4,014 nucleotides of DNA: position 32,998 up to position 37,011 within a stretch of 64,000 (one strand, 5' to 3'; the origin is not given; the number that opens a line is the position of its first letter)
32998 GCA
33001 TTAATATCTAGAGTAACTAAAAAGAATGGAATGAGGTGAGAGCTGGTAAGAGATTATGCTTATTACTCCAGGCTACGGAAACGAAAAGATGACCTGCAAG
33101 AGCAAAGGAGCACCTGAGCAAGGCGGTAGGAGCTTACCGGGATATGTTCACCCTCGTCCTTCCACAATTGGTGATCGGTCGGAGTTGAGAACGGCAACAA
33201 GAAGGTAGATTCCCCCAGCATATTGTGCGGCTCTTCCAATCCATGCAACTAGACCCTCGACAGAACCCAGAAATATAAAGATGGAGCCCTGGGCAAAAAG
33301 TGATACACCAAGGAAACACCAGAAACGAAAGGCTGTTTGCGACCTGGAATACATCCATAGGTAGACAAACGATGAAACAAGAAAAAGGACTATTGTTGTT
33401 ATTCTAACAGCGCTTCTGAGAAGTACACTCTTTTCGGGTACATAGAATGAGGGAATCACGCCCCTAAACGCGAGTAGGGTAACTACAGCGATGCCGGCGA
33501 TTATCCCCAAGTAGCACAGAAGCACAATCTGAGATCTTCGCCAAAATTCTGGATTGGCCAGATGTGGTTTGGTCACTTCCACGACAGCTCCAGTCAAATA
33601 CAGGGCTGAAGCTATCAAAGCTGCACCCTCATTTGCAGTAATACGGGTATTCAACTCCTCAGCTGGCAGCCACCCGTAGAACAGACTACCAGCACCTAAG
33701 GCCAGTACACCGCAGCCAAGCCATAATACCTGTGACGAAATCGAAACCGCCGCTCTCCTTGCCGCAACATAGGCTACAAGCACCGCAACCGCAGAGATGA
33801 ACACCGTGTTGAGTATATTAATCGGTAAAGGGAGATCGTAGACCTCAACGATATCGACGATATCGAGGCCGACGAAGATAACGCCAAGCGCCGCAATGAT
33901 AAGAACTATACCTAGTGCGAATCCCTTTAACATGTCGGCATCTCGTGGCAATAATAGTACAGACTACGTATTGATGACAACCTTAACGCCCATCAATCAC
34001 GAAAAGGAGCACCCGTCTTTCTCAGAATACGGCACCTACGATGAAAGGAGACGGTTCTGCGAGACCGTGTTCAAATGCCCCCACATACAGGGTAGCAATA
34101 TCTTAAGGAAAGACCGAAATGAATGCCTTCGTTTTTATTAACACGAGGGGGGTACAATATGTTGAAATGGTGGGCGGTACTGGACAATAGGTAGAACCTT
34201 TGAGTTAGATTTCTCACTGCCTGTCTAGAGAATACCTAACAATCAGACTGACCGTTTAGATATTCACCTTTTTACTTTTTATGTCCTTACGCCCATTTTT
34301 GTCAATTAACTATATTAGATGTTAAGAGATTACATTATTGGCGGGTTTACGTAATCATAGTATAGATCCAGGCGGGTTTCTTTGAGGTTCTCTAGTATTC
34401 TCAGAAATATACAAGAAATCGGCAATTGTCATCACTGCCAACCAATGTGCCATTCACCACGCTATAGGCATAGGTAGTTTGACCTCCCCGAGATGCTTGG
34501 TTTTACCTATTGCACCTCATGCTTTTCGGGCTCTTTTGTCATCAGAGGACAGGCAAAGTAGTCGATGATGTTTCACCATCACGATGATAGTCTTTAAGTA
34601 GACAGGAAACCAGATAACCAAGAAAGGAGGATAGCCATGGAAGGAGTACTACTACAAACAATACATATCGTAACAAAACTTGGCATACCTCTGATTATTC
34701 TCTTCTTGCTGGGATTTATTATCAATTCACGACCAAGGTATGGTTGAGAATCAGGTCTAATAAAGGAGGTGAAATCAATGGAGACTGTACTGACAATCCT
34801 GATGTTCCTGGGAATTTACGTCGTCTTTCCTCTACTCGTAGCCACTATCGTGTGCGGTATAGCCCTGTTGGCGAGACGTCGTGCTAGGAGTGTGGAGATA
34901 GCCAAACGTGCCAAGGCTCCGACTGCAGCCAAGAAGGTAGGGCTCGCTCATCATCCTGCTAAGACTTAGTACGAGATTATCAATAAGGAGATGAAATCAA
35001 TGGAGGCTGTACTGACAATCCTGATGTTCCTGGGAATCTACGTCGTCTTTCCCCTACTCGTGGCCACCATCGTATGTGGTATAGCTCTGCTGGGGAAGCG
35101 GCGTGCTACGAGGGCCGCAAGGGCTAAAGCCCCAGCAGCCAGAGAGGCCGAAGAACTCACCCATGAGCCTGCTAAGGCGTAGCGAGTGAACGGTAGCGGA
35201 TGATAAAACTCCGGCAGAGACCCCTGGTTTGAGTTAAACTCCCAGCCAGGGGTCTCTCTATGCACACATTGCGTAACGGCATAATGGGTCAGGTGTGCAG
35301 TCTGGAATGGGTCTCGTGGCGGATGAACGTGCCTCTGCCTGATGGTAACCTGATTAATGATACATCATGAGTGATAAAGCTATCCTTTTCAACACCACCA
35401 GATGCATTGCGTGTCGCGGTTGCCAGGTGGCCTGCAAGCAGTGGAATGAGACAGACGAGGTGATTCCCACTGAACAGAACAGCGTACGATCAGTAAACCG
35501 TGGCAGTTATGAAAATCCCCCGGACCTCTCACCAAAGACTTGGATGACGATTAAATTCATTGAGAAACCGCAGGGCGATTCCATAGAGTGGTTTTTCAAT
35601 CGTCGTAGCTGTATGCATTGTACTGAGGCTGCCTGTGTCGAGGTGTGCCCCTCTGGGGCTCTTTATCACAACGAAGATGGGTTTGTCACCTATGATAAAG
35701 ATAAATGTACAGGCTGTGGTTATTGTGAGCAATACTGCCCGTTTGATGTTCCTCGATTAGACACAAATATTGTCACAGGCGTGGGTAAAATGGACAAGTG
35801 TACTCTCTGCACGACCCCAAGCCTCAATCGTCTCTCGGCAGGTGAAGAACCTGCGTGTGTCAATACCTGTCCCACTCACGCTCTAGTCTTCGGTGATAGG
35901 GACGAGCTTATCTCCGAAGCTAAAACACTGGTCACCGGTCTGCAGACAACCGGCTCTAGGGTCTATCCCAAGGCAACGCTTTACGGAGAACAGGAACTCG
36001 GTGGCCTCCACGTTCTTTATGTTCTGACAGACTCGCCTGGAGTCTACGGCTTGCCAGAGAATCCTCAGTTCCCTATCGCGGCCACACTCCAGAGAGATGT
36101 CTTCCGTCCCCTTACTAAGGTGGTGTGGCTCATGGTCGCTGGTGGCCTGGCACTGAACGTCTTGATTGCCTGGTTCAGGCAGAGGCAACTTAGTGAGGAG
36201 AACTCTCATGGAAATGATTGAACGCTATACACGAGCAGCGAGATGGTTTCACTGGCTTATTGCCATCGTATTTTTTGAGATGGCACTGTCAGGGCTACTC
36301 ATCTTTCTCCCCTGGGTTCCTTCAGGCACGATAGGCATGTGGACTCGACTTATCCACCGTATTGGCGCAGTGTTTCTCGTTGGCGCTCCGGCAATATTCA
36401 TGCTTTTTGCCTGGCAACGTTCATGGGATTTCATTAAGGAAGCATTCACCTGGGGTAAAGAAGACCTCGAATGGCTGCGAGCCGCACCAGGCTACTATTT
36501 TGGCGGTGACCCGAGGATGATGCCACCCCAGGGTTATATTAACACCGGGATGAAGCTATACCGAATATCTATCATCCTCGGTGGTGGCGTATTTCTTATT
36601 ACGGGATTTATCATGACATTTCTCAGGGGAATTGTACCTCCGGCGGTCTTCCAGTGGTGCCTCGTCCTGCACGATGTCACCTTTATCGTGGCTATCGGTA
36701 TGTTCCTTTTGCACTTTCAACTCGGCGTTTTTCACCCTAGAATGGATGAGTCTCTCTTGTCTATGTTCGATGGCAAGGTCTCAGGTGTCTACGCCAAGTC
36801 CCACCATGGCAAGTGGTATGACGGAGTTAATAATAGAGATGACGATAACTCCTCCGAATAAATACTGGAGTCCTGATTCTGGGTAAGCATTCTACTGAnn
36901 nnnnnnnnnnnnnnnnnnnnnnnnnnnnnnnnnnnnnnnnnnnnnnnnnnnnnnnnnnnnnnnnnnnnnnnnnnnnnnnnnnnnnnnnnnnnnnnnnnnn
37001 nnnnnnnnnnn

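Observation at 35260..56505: Four copies of a conserved ~95-125-bp promoter/operator module defining a local regulon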

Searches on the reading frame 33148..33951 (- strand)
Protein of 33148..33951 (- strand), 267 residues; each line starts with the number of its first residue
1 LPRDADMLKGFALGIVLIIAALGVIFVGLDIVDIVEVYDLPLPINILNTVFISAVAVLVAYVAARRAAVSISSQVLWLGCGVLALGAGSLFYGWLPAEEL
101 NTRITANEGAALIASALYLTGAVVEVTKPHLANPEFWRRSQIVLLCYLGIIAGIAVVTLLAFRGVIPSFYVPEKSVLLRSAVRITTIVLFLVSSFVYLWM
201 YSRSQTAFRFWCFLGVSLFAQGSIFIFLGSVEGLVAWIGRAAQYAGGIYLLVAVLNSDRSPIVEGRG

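Call 9: search_protein_families(library=pfam, proteins=[window:33148-33951:-], max_evalue=0.01)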
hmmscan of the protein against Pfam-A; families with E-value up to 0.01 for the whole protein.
window:33148-33951:- (267 aa): 1 family
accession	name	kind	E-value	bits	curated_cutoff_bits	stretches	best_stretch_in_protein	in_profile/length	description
PF17159.10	MASE3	-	2e-05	24.8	31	1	46-256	11-220/226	Membrane-associated sensor domain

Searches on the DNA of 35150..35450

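Call 74: search_rna_families(source=window, start=35150, end=35450, threshold=evalue, max_evalue=1)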
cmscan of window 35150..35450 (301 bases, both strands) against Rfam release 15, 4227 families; matches with E-value up to 1: 1.
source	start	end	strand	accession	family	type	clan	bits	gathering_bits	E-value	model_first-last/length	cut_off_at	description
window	35216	35257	-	RF04239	mir-4679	Gene; miRNA;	-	17.5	88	1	17-59/75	no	mir-4679 microRNA precursor family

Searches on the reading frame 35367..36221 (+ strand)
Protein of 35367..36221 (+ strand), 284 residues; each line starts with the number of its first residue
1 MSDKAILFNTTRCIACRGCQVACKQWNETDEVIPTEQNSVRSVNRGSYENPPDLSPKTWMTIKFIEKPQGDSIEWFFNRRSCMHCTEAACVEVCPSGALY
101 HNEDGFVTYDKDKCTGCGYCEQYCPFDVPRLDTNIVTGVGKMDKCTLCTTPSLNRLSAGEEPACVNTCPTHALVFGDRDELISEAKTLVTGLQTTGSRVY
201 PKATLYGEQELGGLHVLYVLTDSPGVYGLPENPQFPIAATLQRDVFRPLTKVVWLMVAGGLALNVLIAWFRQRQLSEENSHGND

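Call 9: search_protein_families(library=pfam, proteins=[window:35367-36221:+], max_evalue=0.01)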
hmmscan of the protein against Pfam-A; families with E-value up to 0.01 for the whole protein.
window:35367-36221:+ (284 aa): 13 families
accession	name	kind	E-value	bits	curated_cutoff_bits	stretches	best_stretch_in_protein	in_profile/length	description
PF13247.11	Fer4_11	-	1.8e-22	79.9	26.2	1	74-178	2-100/100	4Fe-4S dicluster domain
PF12838.12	Fer4_7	-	1.7e-21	76.8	27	3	12-98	1-52/52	4Fe-4S dicluster domain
PF12837.12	Fer4_6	-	5.4e-13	48.6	25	1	106-128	1-23/24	4Fe-4S binding domain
PF13237.11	Fer4_10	-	8.2e-13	48.5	25.5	1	107-169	2-53/53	4Fe-4S dicluster domain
PF12797.12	Fer4_2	-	2.4e-12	46.4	24.5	2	107-126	3-22/22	4Fe-4S binding domain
PF00037.32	Fer4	-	3.4e-12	46.1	21.1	1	107-128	1-22/24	4Fe-4S binding domain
PF13187.11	Fer4_9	-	2.3e-11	44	27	2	113-172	1-51/52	4Fe-4S dicluster domain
PF14697.11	Fer4_21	-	9.3e-09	35.7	35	1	78-126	4-53/59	4Fe-4S dicluster domain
PF12798.12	Fer4_3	-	6e-07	30.3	27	1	114-127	1-14/15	4Fe-4S binding domain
PF13534.11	Fer4_17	-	5.1e-05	24.2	22.2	0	113-127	45-59/61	4Fe-4S dicluster domain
PF25160.1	LdpA_Fe-S-bd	-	8.5e-05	22.7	27.6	1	88-127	7-41/49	LdpA Fe-S cluster-binding domain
PF13484.11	Fer4_16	-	0.00014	23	30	0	82-102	2-20/66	4Fe-4S double cluster binding domain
PF12800.12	Fer4_4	-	0.0095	16.7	24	0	112-126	2-16/17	4Fe-4S binding domain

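Call 53: search_protein_families(library=ncbifam, proteins=[window:35367-36221:+], max_evalue=0.001)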
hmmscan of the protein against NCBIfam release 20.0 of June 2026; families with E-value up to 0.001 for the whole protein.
window:35367-36221:+ (284 aa): 62 families (the best 25 are shown)
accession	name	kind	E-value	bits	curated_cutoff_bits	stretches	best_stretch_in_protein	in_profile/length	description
TIGR01582.1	FDH-beta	equivalog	3.4e-67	226.5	334.7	1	4-268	22-273/283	formate dehydrogenase subunit beta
NF008134.0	PRK10882.1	equivalog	5.7e-51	173.5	263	1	5-231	40-277/329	hydrogenase 2 operon protein HybA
NF045715.1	sulf_resp_HmcB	equivalog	1.2e-42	146.1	420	1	4-221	37-236/307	sulfate respiration complex iron-sulfur protein HmcB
TIGR02951.1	DMSO_dmsB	equivalog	3.7e-32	111.6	214.1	1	7-182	5-157/161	DMSO/selenate family reductase complex B subunit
TIGR03149.1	cyt_nit_nrfC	equivalog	3.3e-31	108.4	377.6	1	69-190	79-196/225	cytochrome c nitrite reductase Fe-S protein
NF038355.1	FDH3_beta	equivalog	3.8e-30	105.2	240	1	81-182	53-168/180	formate dehydrogenase FDH3 subunit beta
NF041715.1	arsenate_red_ArrB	equivalog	1.4e-24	86.9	450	2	76-130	51-105/233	arsenate respiratory reductase iron-sulfur subunit ArrB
NF045797.1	DsrO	equivalog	2.4e-24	86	200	1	80-190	101-214/235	sulfate reduction electron transfer complex DsrMKJOP subunit DsrO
NF011569.0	PRK14993.1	equivalog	4.5e-23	82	416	1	76-190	94-200/244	tetrathionate reductase subunit TtrB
TIGR03478.1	DMSO_red_II_bet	subfamily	1.4e-21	76.8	480.7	1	75-190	124-232/321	DMSO reductase family type II enzyme, iron-sulfur subunit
NF042979.1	EthbenzDh_ebdB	equivalog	1.3e-17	63.8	740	1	75-190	146-254/354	ethylbenzene dehydrogenase subunit beta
NF009408.0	PRK12769.1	equivalog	1e-16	60.2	1003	1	81-187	55-156/659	formate-dependent uric acid utilization protein AegA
TIGR01660.1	narH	equivalog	6.8e-16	57.7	524.05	1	79-169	180-263/492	nitrate reductase subunit beta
NF007658.0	PRK10330.1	equivalog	1.3e-14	54.1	260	1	81-181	57-160/181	electron transport protein HydN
NF009451.0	PRK12809.1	equivalog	2.3e-13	49.3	1154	1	78-179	52-140/639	formate-dependent uric acid utilization protein YgfT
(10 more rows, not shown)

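Call 65: find_homologous_proteins(query=window:35367-36221:+, max_evalue=1e-60)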
Query window:35367-36221:+ (284 aa): 1849 proteins with E <= 1e-60 among 7528 candidates; the best 120 are listed.
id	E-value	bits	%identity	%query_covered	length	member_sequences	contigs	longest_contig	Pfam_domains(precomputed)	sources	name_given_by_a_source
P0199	9.9e-199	677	100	100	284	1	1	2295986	PF14697.12,PF12797.13,PF12837.13,PF13247.12,PF00037.33,PF12798.13,PF12838.13,PF13237.12,PF13187.12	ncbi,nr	ncbi:MAG: 4Fe-4S dicluster domain-containing protein [Dehalococcoidales bacterium]|nr:MAG: 4Fe-4S di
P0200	5.4e-148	510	74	98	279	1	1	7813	PF14697.12,PF12797.13,PF12837.13,PF13247.12,PF00037.33,PF12798.13,PF12838.13,PF13237.12,PF13187.12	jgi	-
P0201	4.4e-147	507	74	98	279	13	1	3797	PF14697.12,PF12797.13,PF12837.13,PF13247.12,PF00037.33,PF12798.13,PF13484.12,PF12838.13,PF13237.12,PF13187.12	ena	-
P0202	1.7e-145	502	73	98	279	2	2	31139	PF14697.12,PF12797.13,PF12837.13,PF13247.12,PF00037.33,PF12798.13,PF12838.13,PF25160.2,PF13237.12,PF13187.12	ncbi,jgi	-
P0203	4.8e-145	500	73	98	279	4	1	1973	PF14697.12,PF12797.13,PF12837.13,PF13247.12,PF00037.33,PF12798.13,PF12838.13,PF13237.12,PF13187.12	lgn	-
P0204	1.5e-141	489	71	98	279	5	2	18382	PF14697.12,PF12797.13,PF12837.13,PF13247.12,PF00037.33,PF12838.13,PF13237.12,PF13187.12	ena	-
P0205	3.2e-141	488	72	98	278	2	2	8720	PF14697.12,PF12797.13,PF12837.13,PF13247.12,PF00037.33,PF12798.13,PF12838.13,PF13237.12,PF13187.12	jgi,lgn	-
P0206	9.4e-141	486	71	98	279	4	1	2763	PF14697.12,PF12797.13,PF12837.13,PF13247.12,PF00037.33,PF12798.13,PF12838.13,PF13237.12,PF13187.12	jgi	jgi:formate dehydrogenase beta subunit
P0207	4.0e-137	474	71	98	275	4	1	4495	PF14697.12,PF12797.13,PF12837.13,PF13247.12,PF00037.33,PF12798.13,PF12838.13,PF13237.12,PF13187.12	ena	-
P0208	6.3e-137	474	71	98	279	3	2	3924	PF12797.13,PF12837.13,PF13247.12,PF00037.33,PF12798.13,PF12838.13,PF13237.12,PF13187.12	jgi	-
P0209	1.9e-135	469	72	96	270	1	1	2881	PF14697.12,PF12797.13,PF12837.13,PF13247.12,PF00037.33,PF12798.13,PF12838.13,PF13237.12,PF13187.12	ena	-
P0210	1.5e-134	466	69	98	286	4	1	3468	PF14697.12,PF12797.13,PF12837.13,PF13247.12,PF00037.33,PF12798.13,PF13484.12,PF12838.13,PF13237.12,PF13187.12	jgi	jgi:formate dehydrogenase iron-sulfur subunit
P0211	2.4e-133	462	67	98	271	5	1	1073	PF14697.12,PF12797.13,PF12837.13,PF13247.12,PF00037.33,PF12838.13,PF13237.12,PF13187.12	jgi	-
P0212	1.8e-130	453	69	98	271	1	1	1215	PF14697.12,PF12797.13,PF12837.13,PF13247.12,PF00037.33,PF12798.13,PF13484.12,PF12838.13,PF13237.12,PF13187.12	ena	-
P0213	6.1e-130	451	68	98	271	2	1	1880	PF12797.13,PF12837.13,PF13247.12,PF00037.33,PF12798.13,PF12838.13,PF13237.12,PF13187.12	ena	-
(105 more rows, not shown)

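Call 66: find_encoding_contigs(protein=P0202, flank=10000, max_places=3)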
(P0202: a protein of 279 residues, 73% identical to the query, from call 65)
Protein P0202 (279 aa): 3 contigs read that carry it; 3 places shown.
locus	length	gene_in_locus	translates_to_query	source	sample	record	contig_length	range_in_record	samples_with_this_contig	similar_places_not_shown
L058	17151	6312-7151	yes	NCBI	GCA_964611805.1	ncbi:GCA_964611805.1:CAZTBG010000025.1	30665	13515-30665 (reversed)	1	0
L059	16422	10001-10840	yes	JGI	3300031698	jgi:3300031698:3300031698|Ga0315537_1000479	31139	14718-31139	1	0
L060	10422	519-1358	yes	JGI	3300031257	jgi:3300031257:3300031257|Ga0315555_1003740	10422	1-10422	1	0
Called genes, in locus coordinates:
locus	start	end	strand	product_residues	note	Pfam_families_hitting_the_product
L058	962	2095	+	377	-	PF01058:Oxidored_q6, PF14720:NiFe_hyd_SSU_C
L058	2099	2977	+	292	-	PF13247:Fer4_11, PF25160:LdpA_Fe-S-bd (weak), PF12838:Fer4_7, PF13187:Fer4_9 (weak), PF00037:Fer4, PF12797:Fer4_2, PF12837:Fer4_6 (weak), PF13237:Fer4_10 (weak), +3 more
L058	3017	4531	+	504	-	PF27537:HoxH, PF00374:NiFeSe_Hases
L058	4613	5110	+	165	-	PF01750:HycI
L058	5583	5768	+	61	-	-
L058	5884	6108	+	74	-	-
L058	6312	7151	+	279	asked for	PF12838:Fer4_7 (weak), PF13187:Fer4_9 (weak), PF13247:Fer4_11, PF12797:Fer4_2 (weak), PF00037:Fer4, PF12837:Fer4_6 (weak), PF12838:Fer4_7 (weak), PF13187:Fer4_9 (weak), +4 more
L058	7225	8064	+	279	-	PF25160:LdpA_Fe-S-bd (faint), PF13247:Fer4_11, PF12838:Fer4_7 (weak), PF12797:Fer4_2 (weak), PF12837:Fer4_6 (weak), PF13237:Fer4_10 (weak), PF00037:Fer4 (weak), PF13187:Fer4_9 (weak), +1 more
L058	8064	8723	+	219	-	PF01292:Ni_hydr_CYTB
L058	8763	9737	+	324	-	PF01040:UbiA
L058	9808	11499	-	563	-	PF01590:GAF, PF13185:GAF_2, PF13492:GAF_3, PF07730:HisKA_3, PF02518:HATPase_c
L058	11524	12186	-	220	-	PF00072:Response_reg, PF00196:GerE, PF08281:Sigma70_r4_2 (weak)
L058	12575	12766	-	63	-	-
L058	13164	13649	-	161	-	-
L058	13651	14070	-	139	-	PF00072:Response_reg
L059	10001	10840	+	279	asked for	PF12838:Fer4_7 (weak), PF13187:Fer4_9 (weak), PF13247:Fer4_11, PF12797:Fer4_2 (weak), PF00037:Fer4, PF12837:Fer4_6 (weak), PF12838:Fer4_7 (weak), PF13187:Fer4_9 (weak), +4 more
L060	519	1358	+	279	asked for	PF12838:Fer4_7 (weak), PF13187:Fer4_9 (weak), PF13247:Fer4_11, PF12797:Fer4_2 (weak), PF00037:Fer4, PF12837:Fer4_6 (weak), PF12838:Fer4_7 (weak), PF13187:Fer4_9 (weak), +4 more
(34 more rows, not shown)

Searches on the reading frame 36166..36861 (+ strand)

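Call 9: search_protein_families(library=pfam, proteins=[window:36166-36861:+], max_evalue=0.01)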
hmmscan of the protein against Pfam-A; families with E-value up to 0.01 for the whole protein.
window:36166-36861:+ (231 aa): 1 family
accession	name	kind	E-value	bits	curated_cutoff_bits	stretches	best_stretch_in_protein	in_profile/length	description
PF01292.26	Ni_hydr_CYTB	-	2.2e-16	60.6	30.1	1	20-203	1-179/179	Prokaryotic cytochrome b561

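Call 53: search_protein_families(library=ncbifam, proteins=[window:36166-36861:+], max_evalue=0.001)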
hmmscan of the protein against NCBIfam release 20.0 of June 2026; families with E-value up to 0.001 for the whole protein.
window:36166-36861:+ (231 aa): 3 families
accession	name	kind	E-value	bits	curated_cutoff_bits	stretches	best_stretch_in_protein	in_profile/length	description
TIGR01583.1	formate-DH-gamm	equivalog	8.6e-27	94.4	115.85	1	18-224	2-204/204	formate dehydrogenase subunit gamma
NF007558.0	PRK10179.1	equivalog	1.5e-18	67.3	339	1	16-230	5-213/217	formate dehydrogenase-N subunit gamma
NF007924.0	PRK10639.1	equivalog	1.3e-11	44.7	341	1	16-228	5-209/211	formate dehydrogenase cytochrome b556 subunit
